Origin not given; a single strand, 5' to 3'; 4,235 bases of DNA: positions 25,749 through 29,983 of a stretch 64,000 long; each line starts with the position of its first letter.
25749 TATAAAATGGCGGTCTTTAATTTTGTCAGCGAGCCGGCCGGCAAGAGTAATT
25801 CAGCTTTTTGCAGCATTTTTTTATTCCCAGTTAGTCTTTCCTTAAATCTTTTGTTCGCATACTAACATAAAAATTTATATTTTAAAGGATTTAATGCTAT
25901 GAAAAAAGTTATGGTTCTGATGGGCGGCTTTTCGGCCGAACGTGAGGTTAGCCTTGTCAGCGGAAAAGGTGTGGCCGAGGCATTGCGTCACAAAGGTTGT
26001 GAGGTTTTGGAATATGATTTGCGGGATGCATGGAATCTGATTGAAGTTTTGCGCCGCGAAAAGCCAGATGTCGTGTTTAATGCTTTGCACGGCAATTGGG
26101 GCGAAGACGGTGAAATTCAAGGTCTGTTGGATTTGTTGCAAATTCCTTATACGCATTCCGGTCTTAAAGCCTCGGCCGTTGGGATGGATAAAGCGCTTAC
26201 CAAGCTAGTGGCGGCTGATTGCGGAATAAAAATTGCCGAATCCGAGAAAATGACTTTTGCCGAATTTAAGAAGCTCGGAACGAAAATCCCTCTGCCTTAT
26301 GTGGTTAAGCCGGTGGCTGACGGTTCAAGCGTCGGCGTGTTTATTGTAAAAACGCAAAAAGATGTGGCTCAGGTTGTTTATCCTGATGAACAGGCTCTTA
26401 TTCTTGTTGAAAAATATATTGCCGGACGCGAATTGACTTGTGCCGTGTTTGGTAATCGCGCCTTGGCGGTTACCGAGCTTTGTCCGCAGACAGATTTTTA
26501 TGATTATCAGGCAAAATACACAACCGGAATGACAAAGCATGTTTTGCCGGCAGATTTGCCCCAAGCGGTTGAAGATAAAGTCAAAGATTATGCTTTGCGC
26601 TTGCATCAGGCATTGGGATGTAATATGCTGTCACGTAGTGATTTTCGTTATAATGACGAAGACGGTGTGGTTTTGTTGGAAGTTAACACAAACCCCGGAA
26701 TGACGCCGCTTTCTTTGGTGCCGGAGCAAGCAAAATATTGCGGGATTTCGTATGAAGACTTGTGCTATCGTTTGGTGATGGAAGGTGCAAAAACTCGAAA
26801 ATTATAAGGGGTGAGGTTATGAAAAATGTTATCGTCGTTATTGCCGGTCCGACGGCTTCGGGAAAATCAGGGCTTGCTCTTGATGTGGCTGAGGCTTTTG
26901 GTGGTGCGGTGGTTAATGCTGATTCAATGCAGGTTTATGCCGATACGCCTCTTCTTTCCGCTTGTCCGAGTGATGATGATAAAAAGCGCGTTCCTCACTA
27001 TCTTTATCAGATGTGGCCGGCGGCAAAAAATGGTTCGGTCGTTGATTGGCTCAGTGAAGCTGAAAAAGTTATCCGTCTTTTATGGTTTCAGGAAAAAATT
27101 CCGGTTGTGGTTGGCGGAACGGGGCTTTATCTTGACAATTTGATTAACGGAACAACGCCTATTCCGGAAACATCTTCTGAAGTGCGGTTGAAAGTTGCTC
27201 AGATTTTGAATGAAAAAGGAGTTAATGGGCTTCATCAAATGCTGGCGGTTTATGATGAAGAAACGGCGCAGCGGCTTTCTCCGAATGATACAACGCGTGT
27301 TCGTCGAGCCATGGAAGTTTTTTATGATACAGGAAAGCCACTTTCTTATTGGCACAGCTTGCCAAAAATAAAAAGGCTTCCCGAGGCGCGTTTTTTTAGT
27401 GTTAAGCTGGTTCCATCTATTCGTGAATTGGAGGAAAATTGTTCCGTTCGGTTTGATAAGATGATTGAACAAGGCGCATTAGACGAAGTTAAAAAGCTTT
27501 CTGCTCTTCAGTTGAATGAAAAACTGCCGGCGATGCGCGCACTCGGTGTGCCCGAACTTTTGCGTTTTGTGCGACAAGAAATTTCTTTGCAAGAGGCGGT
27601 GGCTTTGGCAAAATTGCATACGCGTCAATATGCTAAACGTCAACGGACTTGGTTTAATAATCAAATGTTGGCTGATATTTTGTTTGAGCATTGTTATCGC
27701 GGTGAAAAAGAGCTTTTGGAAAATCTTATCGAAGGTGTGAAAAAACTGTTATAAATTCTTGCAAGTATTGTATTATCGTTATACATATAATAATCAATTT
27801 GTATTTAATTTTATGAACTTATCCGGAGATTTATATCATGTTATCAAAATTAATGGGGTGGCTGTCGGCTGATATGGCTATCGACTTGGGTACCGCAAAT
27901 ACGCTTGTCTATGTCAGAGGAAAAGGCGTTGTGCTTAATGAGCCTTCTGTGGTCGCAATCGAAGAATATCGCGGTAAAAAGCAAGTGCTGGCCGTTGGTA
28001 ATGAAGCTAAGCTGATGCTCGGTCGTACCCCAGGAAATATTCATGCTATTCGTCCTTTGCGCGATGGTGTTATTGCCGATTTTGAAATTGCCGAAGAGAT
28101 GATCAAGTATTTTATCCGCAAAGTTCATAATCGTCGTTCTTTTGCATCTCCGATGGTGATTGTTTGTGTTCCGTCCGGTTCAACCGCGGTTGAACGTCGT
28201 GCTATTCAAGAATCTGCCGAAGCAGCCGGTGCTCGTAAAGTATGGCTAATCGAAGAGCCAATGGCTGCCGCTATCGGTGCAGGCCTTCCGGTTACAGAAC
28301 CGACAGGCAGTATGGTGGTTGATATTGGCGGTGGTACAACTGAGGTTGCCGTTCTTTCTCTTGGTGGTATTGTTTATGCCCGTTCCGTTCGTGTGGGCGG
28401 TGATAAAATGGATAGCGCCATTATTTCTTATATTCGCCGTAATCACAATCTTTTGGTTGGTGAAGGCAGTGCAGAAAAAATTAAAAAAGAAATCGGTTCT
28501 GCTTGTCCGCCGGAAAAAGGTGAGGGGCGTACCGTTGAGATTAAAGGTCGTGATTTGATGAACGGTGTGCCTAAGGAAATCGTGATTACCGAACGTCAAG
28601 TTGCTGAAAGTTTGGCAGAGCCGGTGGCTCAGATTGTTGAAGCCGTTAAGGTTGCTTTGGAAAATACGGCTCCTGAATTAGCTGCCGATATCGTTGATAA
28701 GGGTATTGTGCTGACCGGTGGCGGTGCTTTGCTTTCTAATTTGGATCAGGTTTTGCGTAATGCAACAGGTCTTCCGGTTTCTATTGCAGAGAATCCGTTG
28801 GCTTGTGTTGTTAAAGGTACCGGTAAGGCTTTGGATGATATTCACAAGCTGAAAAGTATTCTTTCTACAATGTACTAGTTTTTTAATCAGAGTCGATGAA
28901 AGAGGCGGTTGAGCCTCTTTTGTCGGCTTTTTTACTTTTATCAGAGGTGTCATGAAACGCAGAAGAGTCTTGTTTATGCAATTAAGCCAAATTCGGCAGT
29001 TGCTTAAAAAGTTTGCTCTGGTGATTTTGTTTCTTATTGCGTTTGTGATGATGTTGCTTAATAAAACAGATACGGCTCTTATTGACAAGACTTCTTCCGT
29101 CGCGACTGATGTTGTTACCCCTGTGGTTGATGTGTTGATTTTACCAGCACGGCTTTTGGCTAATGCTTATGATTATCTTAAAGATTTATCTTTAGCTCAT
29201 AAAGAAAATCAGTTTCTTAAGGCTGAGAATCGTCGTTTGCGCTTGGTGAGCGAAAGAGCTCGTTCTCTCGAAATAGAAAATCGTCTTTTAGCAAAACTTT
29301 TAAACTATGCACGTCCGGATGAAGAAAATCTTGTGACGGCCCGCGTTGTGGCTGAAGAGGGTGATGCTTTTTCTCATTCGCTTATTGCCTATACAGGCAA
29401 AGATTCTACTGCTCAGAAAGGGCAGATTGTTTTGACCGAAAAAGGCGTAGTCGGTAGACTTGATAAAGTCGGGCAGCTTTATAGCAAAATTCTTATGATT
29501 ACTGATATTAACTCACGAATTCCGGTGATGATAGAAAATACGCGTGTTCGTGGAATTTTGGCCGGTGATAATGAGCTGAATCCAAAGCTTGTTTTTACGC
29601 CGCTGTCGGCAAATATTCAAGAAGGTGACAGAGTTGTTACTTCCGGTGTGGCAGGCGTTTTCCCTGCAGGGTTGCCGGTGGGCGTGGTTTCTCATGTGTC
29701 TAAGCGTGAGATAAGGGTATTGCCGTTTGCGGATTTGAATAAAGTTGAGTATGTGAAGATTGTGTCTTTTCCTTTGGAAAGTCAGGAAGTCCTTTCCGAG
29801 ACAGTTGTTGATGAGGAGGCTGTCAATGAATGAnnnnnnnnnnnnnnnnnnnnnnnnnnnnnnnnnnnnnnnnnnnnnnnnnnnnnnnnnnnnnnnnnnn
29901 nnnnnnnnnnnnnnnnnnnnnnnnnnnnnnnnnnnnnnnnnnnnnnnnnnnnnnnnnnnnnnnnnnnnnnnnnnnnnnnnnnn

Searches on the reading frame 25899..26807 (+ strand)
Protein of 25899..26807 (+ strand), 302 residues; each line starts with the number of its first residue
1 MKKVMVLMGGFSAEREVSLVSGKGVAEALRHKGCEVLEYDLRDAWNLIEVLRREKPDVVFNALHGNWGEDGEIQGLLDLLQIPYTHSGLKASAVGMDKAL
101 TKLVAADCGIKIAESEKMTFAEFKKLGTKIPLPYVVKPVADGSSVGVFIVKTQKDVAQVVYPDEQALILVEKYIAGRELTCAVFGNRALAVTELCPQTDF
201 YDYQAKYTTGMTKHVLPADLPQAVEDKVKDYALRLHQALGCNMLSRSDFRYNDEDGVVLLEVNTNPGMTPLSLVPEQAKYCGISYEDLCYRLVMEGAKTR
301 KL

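Call 67: search_protein_families(library=pfam, max_evalue=0.00001, proteins=[window:25899-26807:+])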
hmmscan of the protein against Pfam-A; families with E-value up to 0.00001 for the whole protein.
window:25899-26807:+ (302 aa): 4 families
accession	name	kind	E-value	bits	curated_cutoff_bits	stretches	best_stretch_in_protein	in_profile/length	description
PF07478.18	Dala_Dala_lig_C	-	1.6e-46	158.8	24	1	117-293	22-203/204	D-ala D-ala ligase C-terminus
PF01820.27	Dala_Dala_lig_N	-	2e-21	77.2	34.6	2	53-85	87-119/121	D-ala D-ala ligase N-terminus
PF13535.11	ATP-grasp_4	-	5.2e-08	33.1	27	1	130-264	1-150/160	ATP-grasp domain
PF02222.28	ATP-grasp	-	1.2e-06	28.7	27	1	107-241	5-139/179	ATP-grasp domain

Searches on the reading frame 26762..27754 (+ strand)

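Call 67: search_protein_families(library=pfam, max_evalue=0.00001, proteins=[window:26762-27754:+])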
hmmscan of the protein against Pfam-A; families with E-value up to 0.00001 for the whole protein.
window:26762-27754:+ (330 aa): 1 family
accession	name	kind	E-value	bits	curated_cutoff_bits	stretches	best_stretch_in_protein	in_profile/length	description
PF01715.23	IPPT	-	9.6e-68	228.9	23.6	1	57-301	1-243/243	IPP transferase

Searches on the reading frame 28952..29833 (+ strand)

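Call 67: search_protein_families(library=pfam, max_evalue=0.00001, proteins=[window:28952-29833:+])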
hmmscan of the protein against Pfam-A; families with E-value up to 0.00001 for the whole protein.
window:28952-29833:+ (293 aa): 1 family
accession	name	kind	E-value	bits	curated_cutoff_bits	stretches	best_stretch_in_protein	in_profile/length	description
PF04085.20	MreC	-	2.6e-35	121.8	28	1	132-271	1-146/147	Rod shape-determining protein MreC, barrel core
